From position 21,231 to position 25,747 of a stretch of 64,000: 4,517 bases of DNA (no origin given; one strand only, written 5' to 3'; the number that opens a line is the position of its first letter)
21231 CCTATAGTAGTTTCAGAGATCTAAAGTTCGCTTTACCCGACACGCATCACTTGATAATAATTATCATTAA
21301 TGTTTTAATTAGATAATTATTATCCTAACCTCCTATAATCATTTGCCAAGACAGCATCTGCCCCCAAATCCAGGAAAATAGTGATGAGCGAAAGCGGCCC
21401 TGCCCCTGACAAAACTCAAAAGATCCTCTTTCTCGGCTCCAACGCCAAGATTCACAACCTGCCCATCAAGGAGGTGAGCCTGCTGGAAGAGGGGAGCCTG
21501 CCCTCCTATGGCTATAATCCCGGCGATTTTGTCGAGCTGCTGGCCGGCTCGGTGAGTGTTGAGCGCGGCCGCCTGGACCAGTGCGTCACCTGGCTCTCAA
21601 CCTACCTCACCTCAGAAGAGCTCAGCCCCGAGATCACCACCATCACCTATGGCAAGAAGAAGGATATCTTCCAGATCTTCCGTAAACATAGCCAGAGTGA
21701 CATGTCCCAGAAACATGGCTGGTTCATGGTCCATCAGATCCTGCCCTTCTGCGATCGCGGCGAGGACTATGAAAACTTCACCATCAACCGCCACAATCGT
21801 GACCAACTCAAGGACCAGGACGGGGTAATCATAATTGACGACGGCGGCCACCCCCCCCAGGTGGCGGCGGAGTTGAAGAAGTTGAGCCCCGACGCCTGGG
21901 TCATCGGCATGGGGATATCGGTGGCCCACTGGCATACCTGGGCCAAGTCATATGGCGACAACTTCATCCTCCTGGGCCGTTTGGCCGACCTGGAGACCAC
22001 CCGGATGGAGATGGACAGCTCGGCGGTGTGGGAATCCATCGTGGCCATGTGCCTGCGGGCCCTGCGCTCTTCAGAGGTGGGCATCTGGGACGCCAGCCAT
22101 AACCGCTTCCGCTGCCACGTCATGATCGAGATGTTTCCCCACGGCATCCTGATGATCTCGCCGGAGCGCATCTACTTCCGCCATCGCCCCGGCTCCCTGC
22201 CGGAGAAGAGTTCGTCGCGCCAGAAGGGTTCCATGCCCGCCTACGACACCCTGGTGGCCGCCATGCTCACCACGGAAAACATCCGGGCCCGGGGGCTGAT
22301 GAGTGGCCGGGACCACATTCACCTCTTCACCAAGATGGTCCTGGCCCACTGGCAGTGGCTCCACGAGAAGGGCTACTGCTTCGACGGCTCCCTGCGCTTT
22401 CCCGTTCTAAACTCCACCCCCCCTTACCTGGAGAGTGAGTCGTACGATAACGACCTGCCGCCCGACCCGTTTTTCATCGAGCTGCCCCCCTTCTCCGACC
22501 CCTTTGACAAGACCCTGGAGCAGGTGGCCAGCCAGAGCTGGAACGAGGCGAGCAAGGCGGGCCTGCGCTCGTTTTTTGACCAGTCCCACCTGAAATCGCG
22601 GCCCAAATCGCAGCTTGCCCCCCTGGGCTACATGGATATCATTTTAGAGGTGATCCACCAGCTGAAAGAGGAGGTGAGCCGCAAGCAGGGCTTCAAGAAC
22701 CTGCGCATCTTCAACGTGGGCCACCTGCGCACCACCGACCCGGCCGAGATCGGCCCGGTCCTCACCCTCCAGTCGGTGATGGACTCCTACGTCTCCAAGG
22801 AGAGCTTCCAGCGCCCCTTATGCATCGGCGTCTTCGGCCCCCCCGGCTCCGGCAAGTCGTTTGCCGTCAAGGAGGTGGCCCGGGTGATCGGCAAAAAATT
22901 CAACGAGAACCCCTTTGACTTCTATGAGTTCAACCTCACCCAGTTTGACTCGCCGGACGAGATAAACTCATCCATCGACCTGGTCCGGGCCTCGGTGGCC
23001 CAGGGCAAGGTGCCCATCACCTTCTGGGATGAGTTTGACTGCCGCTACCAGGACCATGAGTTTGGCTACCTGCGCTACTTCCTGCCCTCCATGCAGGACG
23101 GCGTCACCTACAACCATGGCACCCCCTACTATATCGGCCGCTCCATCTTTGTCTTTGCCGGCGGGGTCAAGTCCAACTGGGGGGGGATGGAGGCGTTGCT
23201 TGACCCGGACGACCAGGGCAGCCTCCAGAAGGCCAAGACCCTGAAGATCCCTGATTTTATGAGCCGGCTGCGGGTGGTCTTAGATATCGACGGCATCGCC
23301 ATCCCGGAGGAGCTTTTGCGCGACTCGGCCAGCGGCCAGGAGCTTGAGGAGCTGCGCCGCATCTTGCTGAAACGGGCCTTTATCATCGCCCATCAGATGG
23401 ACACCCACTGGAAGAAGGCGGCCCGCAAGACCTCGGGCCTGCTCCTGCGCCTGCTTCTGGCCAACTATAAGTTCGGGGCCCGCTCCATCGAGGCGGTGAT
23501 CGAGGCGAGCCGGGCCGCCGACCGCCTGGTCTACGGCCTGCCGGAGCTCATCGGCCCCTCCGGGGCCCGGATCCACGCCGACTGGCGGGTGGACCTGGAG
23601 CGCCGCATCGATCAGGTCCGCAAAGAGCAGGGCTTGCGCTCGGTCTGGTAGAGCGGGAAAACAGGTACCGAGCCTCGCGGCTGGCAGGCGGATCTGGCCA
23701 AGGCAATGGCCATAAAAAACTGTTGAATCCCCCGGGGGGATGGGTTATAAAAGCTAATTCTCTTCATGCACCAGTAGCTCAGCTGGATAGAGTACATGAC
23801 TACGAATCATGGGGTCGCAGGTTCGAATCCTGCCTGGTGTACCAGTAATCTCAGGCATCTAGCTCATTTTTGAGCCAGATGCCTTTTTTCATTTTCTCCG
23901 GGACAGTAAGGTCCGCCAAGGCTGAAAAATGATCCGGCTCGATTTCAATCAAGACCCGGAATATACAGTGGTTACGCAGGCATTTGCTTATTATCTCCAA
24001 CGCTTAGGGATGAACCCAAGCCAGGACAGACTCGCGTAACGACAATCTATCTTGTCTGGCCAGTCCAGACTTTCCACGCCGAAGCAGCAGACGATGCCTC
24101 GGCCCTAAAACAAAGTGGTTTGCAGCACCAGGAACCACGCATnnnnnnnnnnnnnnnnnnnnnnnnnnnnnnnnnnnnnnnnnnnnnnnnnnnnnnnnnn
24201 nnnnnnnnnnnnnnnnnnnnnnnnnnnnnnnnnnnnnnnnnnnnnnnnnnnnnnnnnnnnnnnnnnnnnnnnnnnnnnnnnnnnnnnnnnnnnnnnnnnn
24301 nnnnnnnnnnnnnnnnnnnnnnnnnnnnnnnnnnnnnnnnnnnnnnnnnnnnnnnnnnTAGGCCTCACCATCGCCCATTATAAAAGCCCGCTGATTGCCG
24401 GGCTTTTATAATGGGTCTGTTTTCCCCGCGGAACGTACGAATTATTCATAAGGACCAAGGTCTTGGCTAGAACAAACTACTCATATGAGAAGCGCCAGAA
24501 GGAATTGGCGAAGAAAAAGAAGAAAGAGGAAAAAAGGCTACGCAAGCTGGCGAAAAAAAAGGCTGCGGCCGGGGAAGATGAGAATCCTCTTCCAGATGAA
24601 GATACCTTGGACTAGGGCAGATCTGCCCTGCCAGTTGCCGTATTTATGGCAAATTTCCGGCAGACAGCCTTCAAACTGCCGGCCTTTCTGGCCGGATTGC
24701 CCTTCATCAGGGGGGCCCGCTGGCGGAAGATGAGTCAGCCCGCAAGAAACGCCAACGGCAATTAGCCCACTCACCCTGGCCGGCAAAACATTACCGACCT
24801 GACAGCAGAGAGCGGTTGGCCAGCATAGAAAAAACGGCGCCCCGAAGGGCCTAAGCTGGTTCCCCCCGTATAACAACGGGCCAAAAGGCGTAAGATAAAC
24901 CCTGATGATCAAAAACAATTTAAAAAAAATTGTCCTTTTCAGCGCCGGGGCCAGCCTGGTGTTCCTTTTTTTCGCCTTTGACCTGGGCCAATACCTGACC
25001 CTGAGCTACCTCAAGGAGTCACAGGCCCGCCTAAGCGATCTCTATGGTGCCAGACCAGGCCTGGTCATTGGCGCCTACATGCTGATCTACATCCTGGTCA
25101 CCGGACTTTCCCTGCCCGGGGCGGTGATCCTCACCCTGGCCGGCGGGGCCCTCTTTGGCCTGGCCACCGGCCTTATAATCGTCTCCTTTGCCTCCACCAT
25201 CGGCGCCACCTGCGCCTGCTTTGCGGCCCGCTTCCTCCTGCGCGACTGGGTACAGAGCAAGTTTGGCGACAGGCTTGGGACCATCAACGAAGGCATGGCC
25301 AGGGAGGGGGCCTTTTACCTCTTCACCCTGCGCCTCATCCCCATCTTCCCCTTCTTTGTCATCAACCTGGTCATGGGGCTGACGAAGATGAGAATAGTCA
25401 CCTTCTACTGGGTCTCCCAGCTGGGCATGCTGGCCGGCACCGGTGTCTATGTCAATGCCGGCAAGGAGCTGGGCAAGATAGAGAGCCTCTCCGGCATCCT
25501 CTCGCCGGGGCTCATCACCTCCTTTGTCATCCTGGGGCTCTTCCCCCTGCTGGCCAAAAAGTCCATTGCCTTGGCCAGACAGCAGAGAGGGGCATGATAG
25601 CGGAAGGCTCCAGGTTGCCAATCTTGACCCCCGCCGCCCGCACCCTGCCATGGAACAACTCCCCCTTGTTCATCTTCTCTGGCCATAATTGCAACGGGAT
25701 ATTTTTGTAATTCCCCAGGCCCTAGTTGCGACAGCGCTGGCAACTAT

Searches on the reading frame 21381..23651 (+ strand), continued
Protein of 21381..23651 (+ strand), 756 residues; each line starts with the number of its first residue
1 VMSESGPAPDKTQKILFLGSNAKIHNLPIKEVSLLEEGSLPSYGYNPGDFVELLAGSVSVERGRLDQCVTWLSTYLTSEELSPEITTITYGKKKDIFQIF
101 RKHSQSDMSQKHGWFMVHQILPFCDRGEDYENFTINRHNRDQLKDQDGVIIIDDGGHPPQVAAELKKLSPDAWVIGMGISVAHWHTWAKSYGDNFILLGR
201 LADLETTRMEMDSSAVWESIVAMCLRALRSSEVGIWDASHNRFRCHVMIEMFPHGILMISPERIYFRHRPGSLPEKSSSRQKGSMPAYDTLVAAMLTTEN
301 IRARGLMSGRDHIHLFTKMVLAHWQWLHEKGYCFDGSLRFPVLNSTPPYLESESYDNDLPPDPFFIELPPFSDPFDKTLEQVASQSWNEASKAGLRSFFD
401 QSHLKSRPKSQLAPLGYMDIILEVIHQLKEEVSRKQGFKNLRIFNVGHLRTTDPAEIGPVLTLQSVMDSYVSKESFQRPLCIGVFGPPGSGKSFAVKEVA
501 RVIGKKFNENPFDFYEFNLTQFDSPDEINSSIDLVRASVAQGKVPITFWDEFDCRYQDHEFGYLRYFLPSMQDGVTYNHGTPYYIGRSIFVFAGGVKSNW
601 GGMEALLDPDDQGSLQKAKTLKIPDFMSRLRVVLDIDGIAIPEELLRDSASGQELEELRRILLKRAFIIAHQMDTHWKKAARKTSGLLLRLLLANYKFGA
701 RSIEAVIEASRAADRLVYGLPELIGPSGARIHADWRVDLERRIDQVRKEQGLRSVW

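Call 97: search_protein_families(library=pfam, proteins=[P0248, P0249, P0251, P0253, P0254, P0260, P0262, P0280, P0360, P0292], max_evalue=0.001)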
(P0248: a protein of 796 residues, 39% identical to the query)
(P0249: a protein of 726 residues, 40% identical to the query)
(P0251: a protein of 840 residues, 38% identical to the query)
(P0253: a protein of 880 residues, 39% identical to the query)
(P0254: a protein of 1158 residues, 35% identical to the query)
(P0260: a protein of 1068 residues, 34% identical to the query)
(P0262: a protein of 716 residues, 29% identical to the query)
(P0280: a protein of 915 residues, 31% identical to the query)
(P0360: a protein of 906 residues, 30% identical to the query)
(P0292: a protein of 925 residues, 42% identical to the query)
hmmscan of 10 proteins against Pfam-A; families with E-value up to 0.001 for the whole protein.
P0248 (796 aa): 4 families
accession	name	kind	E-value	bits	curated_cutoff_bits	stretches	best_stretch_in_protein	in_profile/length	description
PF02026.21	RyR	-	6.1e-11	42.9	27.4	1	717-793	18-89/91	RyR domain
PF00004.35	AAA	-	7.5e-06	26.9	21.2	1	355-428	3-71/131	ATPase family associated with various cellular activities (AAA)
PF13191.12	AAA_16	-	0.0004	21.4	32.6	0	333-412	11-85/167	AAA ATPase domain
PF13401.12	AAA_22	-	0.00059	20.6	27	0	352-399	7-50/130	AAA domain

P0249 (726 aa): 2 families
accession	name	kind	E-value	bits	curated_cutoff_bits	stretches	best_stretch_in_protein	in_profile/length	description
PF02026.21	RyR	-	1.7e-08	35.1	27.4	1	646-723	17-89/91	RyR domain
PF13191.12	AAA_16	-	0.00034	21.6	32.6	0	274-313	12-51/167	AAA ATPase domain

P0251 (840 aa): 4 families
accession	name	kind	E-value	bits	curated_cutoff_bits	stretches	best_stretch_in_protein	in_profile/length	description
PF02026.21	RyR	-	4.9e-11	43.2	27.4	1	769-836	21-89/91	RyR domain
PF00004.35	AAA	-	1.7e-05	25.7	21.2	1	435-502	3-69/131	ATPase family associated with various cellular activities (AAA)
PF13401.12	AAA_22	-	0.00023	21.9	27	1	429-479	4-54/130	AAA domain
PF13191.12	AAA_16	-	0.00061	20.8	32.6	0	417-469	12-63/167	AAA ATPase domain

P0253 (880 aa): 1 family
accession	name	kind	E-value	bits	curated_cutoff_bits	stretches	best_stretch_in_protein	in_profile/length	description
PF02026.21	RyR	-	1.2e-05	25.9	27.4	1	799-868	21-90/91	RyR domain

P0254 (1158 aa): 3 families
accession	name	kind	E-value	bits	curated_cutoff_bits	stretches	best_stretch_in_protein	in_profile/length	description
PF01725.21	Ham1p_like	-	5.6e-19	69.2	22.5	1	188-372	3-183/186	Ham1 family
PF00004.35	AAA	-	1.7e-06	29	21.2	1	903-973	3-73/131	ATPase family associated with various cellular activities (AAA)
PF13401.12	AAA_22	-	0.00043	21.1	27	0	899-945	6-53/130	AAA domain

P0260 (1068 aa): 2 families
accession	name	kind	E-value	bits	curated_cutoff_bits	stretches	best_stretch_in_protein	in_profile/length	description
PF00004.35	AAA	-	4.9e-06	27.5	21.2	1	723-792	3-71/131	ATPase family associated with various cellular activities (AAA)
PF13401.12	AAA_22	-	0.00083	20.1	27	0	719-767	6-54/130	AAA domain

P0262 (716 aa): 4 families
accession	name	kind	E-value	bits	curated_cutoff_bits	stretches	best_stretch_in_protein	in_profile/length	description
PF25199.1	nSTAND_NTPase5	-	6.2e-06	26.5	34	1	435-537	10-107/145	Novel STAND NTPase 5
PF00004.35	AAA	-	3e-05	24.9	21.2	1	471-542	3-73/131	ATPase family associated with various cellular activities (AAA)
PF06309.17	Torsin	-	0.00023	21.7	27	0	449-488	36-75/127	Torsin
PF13401.12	AAA_22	-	0.00024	21.8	27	1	465-518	4-57/130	AAA domain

P0280 (915 aa): 2 families
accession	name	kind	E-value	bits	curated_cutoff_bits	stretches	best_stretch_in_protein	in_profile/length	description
PF25199.1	nSTAND_NTPase5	-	6.5e-05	23.2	34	1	453-550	14-106/145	Novel STAND NTPase 5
PF13191.12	AAA_16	-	0.00072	20.5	32.6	0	467-501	11-45/167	AAA ATPase domain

P0360 (906 aa): 1 family
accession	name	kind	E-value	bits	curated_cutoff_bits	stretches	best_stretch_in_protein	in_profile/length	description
PF13191.12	AAA_16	-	2.6e-05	25.2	32.6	1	448-526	9-85/167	AAA ATPase domain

P0292 (925 aa): 1 family
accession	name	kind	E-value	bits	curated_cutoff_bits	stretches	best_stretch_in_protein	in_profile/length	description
PF00004.35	AAA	-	5.4e-06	27.3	21.2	1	646-717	3-73/131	ATPase family associated with various cellular activities (AAA)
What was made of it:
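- Closest known: Large family of multidomain AAA+ ATPases sharing the C-terminal module. Different: The relatives carry other domains (RyR PF02026, Ham1-like) that this protein lacks (call 97).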

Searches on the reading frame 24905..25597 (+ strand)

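Call 5: search_protein_families(library=pfam, proteins=[window:24905-25597:+])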
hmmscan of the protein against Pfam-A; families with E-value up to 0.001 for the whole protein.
window:24905-25597:+ (230 aa): 1 family
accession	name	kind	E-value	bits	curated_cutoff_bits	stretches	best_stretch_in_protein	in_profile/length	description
PF09335.16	VTT_dom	-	7.5e-22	78.5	33.9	1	74-187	4-122/123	VTT domain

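Call 8: search_protein_families(library=padloc, proteins=[window:24905-25597:+], max_evalue=0.01)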
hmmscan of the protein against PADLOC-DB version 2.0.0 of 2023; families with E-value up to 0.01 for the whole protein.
window:24905-25597:+ (230 aa): 0 families

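Call 9: search_protein_families(library=ncbifam, proteins=[window:24905-25597:+], max_evalue=0.01)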
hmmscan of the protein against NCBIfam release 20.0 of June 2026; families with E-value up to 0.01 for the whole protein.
window:24905-25597:+ (230 aa): 1 family
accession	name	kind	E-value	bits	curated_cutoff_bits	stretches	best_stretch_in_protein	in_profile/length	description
NF052605.1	UndecprPTUptAStph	equivalog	0.0044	17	300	0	113-189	88-162/197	undecaprenyl phosphate transporter UptA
